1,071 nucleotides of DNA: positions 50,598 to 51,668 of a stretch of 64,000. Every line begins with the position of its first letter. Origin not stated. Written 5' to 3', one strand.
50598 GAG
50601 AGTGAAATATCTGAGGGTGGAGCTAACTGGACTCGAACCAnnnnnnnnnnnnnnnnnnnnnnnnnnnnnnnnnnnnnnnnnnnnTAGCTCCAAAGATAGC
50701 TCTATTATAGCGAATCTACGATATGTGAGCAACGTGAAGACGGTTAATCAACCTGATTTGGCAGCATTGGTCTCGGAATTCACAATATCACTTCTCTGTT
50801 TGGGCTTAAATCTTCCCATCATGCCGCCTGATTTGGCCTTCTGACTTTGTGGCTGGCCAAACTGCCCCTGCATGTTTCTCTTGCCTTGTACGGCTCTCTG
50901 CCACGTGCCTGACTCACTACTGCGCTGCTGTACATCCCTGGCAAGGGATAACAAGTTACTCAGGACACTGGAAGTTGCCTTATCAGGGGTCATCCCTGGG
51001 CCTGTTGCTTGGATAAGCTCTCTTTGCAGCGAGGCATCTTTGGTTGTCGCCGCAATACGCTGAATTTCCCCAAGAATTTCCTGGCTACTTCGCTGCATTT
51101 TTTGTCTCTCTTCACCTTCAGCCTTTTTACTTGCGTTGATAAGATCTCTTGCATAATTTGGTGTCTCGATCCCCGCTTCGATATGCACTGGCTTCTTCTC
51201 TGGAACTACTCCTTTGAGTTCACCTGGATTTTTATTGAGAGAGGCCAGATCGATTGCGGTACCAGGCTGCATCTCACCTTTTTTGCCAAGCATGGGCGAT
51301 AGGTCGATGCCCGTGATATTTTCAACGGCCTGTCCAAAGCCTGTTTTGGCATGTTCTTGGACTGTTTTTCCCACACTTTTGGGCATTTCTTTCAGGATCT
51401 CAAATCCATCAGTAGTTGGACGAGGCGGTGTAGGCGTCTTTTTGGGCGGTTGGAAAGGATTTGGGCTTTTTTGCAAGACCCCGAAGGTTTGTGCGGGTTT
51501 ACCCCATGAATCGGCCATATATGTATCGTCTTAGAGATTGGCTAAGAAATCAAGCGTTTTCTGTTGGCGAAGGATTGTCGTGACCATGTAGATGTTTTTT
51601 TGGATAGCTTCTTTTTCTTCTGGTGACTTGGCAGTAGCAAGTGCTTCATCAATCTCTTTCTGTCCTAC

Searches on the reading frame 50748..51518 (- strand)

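Call 44: search_protein_families(library=pfam, proteins=[window:50748-51518:-], max_evalue=0.01)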
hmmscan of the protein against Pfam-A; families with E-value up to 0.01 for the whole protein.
window:50748-51518:- (256 aa): 1 family
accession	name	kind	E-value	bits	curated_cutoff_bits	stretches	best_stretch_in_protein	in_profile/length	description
PF18904.5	DUF5660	-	0.0022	18.6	24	1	137-224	2-89/109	Domain of unknown function (DUF5660)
